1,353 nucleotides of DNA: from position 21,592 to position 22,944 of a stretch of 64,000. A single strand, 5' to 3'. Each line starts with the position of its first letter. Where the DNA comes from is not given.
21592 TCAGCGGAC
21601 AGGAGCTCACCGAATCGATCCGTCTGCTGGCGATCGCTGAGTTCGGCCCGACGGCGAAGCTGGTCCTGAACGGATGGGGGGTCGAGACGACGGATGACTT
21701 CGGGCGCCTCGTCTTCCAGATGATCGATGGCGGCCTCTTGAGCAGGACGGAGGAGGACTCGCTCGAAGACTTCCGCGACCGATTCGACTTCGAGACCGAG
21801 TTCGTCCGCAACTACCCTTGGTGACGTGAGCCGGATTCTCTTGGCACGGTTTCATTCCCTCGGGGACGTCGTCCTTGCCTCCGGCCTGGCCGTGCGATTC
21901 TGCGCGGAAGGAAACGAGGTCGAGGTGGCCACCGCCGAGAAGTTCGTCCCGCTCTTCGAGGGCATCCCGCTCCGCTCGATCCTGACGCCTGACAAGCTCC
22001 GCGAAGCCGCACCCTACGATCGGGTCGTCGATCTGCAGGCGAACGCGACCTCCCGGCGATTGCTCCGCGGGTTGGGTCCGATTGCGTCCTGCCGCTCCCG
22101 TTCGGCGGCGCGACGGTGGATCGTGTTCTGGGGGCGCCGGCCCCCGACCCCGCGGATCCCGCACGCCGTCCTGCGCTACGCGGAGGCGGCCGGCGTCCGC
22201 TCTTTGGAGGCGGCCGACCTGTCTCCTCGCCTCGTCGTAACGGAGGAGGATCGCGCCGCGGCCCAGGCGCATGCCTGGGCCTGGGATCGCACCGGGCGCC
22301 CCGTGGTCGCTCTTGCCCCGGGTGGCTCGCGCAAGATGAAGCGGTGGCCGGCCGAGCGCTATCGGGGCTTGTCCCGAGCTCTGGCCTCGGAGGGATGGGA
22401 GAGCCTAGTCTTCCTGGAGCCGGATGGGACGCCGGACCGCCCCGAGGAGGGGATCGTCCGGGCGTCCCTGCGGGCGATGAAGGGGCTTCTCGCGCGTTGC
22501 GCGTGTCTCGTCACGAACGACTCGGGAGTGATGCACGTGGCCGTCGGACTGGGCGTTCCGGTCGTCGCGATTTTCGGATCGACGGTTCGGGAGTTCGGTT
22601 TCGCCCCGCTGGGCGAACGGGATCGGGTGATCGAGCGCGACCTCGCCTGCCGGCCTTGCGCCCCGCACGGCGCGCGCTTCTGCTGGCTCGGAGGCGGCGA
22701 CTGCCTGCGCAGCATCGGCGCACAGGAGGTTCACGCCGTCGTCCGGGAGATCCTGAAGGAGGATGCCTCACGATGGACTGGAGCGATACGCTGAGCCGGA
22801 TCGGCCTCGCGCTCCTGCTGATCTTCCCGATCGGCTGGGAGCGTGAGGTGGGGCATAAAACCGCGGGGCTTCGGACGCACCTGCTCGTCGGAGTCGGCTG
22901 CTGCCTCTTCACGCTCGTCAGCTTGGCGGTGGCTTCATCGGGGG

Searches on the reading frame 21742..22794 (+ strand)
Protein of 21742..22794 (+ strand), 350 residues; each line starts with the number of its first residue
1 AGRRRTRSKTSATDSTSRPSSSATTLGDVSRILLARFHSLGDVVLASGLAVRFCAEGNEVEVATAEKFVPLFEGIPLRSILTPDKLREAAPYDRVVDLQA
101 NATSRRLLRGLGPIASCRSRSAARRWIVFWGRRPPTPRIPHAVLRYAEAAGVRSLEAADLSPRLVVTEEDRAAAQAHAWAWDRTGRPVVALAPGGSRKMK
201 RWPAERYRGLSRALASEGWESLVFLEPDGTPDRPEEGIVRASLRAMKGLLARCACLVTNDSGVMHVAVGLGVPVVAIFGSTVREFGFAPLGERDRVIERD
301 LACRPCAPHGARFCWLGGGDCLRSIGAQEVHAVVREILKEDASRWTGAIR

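Call 52: search_protein_families(library=pfam, proteins=[window:21742-22794:+], max_evalue=0.001)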
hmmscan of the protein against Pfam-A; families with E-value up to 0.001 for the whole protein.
window:21742-22794:+ (350 aa): 1 family
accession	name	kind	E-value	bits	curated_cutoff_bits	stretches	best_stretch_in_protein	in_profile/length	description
PF01075.23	Glyco_transf_9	-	2e-30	106.3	22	1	90-307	11-237/247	Glycosyltransferase family 9 (heptosyltransferase)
